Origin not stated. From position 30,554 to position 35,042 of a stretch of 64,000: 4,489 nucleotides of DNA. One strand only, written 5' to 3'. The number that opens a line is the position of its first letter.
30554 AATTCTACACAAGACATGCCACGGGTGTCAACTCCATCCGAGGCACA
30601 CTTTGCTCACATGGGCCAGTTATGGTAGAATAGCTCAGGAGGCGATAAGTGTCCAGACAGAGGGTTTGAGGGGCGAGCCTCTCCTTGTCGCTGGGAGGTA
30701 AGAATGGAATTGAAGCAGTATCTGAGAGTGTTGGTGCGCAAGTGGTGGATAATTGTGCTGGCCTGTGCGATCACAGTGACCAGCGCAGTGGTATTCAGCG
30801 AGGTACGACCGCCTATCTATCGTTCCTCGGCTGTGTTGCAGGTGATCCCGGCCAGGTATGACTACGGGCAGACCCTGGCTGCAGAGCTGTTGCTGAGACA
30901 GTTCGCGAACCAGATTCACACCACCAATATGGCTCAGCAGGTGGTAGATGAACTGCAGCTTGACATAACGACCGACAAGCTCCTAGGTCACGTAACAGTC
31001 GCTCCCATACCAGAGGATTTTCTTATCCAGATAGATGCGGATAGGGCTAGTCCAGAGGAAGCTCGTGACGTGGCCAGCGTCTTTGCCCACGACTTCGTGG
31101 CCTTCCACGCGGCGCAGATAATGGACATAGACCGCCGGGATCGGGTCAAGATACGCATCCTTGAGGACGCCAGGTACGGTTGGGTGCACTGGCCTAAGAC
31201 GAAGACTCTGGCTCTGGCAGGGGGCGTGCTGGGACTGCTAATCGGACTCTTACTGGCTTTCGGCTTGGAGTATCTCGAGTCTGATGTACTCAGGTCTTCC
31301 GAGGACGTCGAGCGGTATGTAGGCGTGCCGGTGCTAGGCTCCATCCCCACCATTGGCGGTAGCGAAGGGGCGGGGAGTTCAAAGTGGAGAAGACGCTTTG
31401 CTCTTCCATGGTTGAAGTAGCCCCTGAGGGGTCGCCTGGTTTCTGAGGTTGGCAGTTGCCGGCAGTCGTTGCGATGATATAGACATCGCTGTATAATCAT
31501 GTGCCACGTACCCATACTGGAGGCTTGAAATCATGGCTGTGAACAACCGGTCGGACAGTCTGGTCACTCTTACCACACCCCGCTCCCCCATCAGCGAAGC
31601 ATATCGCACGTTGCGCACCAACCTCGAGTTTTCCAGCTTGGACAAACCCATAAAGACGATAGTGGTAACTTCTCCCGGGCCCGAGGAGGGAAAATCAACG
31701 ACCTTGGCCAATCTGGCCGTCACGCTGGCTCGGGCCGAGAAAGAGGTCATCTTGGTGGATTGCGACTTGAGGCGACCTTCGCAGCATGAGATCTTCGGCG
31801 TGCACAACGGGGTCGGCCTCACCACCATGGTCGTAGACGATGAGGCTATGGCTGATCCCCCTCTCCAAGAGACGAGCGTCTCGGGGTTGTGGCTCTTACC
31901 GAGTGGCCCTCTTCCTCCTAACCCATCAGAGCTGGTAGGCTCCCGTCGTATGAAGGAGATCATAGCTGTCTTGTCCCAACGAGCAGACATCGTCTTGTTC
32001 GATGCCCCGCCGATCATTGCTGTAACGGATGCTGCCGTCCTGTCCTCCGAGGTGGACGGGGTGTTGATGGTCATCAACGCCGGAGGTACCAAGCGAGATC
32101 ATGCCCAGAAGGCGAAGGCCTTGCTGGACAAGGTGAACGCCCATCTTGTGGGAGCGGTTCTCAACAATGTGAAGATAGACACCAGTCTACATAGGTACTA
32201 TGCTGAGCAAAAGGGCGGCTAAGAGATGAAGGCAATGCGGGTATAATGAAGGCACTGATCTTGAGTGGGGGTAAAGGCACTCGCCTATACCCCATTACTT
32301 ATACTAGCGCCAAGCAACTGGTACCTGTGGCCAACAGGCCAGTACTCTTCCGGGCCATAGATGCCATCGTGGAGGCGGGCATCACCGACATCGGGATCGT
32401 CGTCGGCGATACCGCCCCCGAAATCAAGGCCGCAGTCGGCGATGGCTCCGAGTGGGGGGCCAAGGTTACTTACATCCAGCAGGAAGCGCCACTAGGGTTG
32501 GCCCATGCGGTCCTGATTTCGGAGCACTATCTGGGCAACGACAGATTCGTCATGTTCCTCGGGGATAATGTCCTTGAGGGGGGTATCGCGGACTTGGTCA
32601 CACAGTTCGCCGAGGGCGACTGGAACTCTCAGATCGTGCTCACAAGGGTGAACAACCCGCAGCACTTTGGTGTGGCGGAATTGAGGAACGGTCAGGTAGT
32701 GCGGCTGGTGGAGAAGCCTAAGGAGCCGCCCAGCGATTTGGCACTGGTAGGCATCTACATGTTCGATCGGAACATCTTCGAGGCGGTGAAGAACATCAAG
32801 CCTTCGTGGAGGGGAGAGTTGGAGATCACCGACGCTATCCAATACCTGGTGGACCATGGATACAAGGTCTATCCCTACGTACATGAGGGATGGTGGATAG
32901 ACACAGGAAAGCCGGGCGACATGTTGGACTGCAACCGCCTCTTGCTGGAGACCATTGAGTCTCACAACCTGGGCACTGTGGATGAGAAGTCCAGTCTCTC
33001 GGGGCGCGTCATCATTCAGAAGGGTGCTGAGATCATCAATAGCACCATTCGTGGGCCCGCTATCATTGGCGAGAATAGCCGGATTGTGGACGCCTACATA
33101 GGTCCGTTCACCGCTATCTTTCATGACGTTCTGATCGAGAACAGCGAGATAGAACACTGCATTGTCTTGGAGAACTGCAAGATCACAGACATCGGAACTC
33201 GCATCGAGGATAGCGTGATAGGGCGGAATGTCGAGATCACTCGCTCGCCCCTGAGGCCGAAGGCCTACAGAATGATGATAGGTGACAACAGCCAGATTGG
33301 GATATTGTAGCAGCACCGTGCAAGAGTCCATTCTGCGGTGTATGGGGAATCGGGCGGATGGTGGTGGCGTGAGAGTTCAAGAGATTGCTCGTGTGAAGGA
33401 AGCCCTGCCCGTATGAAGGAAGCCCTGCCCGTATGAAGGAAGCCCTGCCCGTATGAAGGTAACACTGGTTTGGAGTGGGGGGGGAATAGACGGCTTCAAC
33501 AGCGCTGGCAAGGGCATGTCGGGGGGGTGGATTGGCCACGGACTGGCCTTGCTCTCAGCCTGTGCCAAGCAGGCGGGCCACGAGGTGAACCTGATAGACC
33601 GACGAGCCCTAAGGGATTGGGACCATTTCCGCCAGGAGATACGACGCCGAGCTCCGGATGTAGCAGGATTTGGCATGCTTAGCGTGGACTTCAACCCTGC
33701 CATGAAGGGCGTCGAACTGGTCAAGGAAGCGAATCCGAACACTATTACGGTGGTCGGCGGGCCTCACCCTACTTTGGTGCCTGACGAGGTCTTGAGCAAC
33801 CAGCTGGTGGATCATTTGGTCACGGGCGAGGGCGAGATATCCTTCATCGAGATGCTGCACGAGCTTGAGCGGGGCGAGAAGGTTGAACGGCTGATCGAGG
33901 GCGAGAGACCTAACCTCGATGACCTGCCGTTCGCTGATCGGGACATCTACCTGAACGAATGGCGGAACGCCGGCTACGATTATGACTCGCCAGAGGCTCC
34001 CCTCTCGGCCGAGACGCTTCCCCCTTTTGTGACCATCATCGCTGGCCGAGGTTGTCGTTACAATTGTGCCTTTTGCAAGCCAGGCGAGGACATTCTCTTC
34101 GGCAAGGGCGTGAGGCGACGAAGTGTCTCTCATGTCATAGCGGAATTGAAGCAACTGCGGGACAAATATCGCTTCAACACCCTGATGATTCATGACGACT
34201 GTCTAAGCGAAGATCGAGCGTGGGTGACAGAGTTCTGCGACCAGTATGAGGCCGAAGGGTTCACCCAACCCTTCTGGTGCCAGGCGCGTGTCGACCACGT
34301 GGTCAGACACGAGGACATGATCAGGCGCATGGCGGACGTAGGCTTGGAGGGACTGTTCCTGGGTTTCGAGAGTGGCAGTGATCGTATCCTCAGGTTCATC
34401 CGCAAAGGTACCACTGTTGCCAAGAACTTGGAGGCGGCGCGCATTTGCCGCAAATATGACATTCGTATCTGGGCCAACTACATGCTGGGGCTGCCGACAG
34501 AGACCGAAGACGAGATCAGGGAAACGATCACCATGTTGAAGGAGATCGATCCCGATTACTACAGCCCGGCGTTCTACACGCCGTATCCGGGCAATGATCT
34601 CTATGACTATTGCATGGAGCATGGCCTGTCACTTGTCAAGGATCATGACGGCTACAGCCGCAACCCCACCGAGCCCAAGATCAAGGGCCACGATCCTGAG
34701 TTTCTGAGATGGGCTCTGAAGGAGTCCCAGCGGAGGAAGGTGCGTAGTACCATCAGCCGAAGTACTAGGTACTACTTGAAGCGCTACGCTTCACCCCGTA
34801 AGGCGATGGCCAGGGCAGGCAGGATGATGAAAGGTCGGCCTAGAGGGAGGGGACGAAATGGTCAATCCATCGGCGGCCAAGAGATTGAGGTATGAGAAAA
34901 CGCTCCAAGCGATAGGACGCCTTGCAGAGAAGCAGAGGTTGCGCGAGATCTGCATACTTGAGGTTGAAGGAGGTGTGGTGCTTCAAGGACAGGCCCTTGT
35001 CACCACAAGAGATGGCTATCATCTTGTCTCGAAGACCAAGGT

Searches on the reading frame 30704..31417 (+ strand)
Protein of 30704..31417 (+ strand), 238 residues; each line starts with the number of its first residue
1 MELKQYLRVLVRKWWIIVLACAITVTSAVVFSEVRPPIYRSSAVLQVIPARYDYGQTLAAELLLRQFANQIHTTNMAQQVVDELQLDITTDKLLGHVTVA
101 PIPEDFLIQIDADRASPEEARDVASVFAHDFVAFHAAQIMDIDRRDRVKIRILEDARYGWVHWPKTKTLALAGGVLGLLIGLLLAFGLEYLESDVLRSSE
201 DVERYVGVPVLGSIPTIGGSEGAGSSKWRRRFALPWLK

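Call 81: search_protein_families(library=pfam, proteins=[window:30704-31417:+], max_evalue=0.00001)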
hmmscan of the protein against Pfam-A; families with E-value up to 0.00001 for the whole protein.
window:30704-31417:+ (238 aa): 1 family
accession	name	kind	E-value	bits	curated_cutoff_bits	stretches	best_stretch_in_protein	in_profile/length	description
PF02706.20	Wzz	-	1.6e-07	31.9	25.5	1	2-81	4-88/91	Chain length determinant protein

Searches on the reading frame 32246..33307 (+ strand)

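Call 81: search_protein_families(library=pfam, proteins=[window:32246-33307:+], max_evalue=0.00001)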
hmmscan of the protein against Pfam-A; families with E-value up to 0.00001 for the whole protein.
window:32246-33307:+ (354 aa): 3 families
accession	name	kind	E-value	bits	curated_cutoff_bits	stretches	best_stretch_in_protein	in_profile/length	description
PF00483.29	NTP_transferase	-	2.4e-55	188.2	21.2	1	2-234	1-243/245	Nucleotidyl transferase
PF12804.13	NTP_transf_3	-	3.8e-08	34.1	27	1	3-124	1-114/160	MobA-like NTP transferase domain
PF25084.1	LbH_EIF2B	-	6.1e-08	33.1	54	1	243-332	16-100/105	EIF2B subunit epsilon LbH domain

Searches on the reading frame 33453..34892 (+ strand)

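Call 81: search_protein_families(library=pfam, proteins=[window:33453-34892:+], max_evalue=0.00001)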
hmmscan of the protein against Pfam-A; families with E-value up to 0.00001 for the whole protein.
window:33453-34892:+ (480 aa): 2 families
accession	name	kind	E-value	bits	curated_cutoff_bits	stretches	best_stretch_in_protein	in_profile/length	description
PF02310.24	B12-binding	-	2.3e-18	66.6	32.1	1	30-131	16-117/121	B12 binding domain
PF04055.27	Radical_SAM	-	8e-18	65.6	29.5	1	195-361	1-165/166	Radical SAM superfamily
